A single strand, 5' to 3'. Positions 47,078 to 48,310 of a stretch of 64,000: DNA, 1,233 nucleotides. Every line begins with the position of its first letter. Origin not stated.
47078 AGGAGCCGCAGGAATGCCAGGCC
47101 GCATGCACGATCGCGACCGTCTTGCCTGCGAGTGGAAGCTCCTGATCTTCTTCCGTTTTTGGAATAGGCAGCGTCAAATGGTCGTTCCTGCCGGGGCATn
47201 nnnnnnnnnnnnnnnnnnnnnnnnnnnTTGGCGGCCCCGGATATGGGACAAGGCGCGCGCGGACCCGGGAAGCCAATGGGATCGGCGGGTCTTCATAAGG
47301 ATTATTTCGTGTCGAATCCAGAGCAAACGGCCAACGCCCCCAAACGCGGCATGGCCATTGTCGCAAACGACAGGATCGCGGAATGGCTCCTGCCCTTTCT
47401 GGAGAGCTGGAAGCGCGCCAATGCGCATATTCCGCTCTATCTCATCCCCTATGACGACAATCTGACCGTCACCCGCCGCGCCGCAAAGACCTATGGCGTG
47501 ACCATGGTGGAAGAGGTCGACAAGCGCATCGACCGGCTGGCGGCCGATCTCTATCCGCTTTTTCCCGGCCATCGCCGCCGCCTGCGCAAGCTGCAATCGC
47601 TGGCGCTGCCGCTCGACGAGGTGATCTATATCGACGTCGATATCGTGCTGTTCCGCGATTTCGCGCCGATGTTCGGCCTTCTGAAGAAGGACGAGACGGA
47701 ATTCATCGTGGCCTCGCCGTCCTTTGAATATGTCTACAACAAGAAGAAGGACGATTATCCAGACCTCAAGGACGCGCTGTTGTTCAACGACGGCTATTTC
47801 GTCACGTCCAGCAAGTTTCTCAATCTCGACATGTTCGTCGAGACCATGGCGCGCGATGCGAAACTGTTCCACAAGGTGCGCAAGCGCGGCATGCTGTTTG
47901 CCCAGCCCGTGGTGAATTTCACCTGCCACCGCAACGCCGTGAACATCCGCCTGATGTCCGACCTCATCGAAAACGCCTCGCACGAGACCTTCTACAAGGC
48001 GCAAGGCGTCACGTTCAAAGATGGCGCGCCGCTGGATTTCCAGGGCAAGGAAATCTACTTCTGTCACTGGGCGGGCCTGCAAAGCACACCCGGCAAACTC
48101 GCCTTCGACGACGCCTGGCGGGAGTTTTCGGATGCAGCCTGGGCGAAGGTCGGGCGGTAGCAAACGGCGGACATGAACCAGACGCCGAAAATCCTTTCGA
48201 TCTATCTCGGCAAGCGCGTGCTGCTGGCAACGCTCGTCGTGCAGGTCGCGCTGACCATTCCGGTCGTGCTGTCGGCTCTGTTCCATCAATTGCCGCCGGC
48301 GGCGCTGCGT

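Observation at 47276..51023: Orphan LptF/LptG-family permease plus Wzm/Wzt-type ABC-2 exporter flanking the lipid operons: candidate glycolipid export route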

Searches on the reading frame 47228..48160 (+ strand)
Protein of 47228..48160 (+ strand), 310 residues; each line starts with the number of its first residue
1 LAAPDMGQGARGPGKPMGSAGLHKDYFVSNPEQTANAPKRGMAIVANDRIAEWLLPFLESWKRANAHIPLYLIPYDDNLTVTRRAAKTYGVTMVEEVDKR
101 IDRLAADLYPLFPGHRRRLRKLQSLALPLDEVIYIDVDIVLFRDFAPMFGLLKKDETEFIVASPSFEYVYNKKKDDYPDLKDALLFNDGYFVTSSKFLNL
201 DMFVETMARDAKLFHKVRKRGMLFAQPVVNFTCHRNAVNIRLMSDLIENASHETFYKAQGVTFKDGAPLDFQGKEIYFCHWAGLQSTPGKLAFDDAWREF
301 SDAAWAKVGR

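Call 4: search_protein_families(library=pfam, proteins=[window:47228-48160:+], max_evalue=0.01)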
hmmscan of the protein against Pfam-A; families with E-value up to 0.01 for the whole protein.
window:47228-48160:+ (310 aa): 2 families
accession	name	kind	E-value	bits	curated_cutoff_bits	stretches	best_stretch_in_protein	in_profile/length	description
PF03407.22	Nucleotid_trans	-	0.00063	20.2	22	1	130-243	67-167/208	Nucleotide-diphospho-sugar transferase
PF01501.26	Glyco_transf_8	-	0.004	17.2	24.3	1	129-236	99-207/253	Glycosyl transferase family 8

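Call 5: search_protein_families(library=ncbifam, proteins=[window:47228-48160:+], max_evalue=0.01)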
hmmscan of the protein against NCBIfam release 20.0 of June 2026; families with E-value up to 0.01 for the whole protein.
window:47228-48160:+ (310 aa): 1 family
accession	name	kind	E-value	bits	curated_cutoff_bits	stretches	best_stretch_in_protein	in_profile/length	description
NF045582.1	Npun_R2823_gen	subfamily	4.5e-14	52.7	250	1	40-287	1-270/299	Npun_R2821/Npun_R2822 family protein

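Call 59: search_solved_structures(query=window:47351-48160:+, max_evalue=1)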
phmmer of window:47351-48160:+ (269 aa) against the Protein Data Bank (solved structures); distinct sequences matched with E-value up to 1: 3.
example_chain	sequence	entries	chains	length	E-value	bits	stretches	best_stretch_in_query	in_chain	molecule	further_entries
9bds_A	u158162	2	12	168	0.12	15.1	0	146-202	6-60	Transcription attenuation protein MtrB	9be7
9be8_A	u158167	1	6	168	0.53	13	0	146-202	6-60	Transcription attenuation protein MtrB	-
2p5s_A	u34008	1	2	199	0.96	12.2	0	188-214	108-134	RAS and EF-hand domain containing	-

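Call 68: search_protein_families(library=pfam, alignment_id=A2, max_evalue=0.01)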
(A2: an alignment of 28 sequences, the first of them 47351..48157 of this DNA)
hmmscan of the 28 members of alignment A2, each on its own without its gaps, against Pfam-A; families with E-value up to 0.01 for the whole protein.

A. member 1, window:47351-48157:+ (269 aa): 2 families
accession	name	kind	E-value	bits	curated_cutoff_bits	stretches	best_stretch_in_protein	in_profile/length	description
PF03407.22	Nucleotid_trans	-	0.00045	20.7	22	1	89-202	67-167/208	Nucleotide-diphospho-sugar transferase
PF01501.26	Glyco_transf_8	-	0.003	17.6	24.3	1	88-195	99-207/253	Glycosyl transferase family 8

B. families by the number of members that match (of 28 scanned): 2 families
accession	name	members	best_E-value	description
PF01501.26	Glyco_transf_8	16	5.9e-06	Glycosyl transferase family 8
PF03407.22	Nucleotid_trans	12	0.00039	Nucleotide-diphospho-sugar transferase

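Call 102: search_dna_similar(query=window:47351-48157:+, collection=plasmids, mode=protein, max_evalue=0.001, max_rows=15)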
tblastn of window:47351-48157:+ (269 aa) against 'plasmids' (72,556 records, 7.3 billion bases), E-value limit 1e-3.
Records with a match: 1; places in all: 1; records where one place covers at least 80% of the query: 1.
Best place of each record, by identity: <60% 1.
By first word of the organism name: Methylosinus 1.
By predicted mobility (MOB-suite, as given by PLSDB): non-mobilizable 1.
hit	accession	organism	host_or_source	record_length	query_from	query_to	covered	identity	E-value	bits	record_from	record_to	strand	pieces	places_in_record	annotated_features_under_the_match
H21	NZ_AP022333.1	Methylosinus sp. C49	-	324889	1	269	100%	58.5%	2e-101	330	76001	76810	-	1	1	hypothetical protein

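Call 103: get_annotated_region(hit=H21, flank=14000)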
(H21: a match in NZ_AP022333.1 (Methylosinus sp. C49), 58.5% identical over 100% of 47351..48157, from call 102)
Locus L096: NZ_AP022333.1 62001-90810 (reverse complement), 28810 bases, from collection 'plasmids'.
description: Methylosinus sp. C49 isolate Methylosinus sp. C49 plasmid pMSC49a, complete sequence
organism: Methylosinus sp. C49 (NCBI taxid 2699395)
taxonomy: Bacteria; Pseudomonadota; Alphaproteobacteria; Hyphomicrobiales; Methylocystaceae; Methylosinus; Methylosinus sp. C49
host: -; source: -; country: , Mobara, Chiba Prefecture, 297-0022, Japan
typing (MOB-suite, as given by PLSDB): non-mobilizable
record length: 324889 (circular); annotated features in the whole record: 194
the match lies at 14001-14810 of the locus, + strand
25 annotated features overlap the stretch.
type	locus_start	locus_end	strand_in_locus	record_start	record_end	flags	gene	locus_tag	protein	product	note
CDS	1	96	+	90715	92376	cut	-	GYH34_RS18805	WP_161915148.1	PepSY-associated TM helix domain-containing protein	-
CDS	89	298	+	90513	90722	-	-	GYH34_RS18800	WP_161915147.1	MbtH family protein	-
CDS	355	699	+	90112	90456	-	-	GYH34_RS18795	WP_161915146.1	condensation domain-containing protein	-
CDS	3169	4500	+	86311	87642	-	entS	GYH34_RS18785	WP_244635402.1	enterobactin transporter EntS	GO:0042930 - enterobactin transport [Evidence IEA]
CDS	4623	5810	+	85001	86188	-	-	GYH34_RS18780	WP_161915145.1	isochorismate synthase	GO:0009234 - menaquinone biosynthetic process [Evidence IEA]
CDS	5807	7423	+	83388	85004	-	-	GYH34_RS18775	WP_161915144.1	(2,3-dihydroxybenzoyl)adenylate synthase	GO:0019290 - siderophore biosynthetic process [Evidence IEA]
CDS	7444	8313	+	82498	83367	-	-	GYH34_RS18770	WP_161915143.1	isochorismatase family protein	-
CDS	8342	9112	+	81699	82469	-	dhbA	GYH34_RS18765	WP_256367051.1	2,3-dihydro-2,3-dihydroxybenzoate dehydrogenase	GO:0019290 - siderophore biosynthetic process [Evidence IEA]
CDS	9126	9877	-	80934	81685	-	-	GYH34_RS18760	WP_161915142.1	IS5 family transposase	-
CDS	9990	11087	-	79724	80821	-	-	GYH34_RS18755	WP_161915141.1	dehydrogenase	-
CDS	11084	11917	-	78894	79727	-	-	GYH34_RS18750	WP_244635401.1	glycosyltransferase family 4 protein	-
CDS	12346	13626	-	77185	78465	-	-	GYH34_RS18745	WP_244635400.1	glycosyltransferase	-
CDS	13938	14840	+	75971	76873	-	-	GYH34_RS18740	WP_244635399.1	hypothetical protein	-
CDS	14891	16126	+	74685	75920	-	-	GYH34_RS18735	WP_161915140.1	HAD-IIIA family hydrolase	-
CDS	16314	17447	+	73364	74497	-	-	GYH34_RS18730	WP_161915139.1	AGE family epimerase/isomerase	-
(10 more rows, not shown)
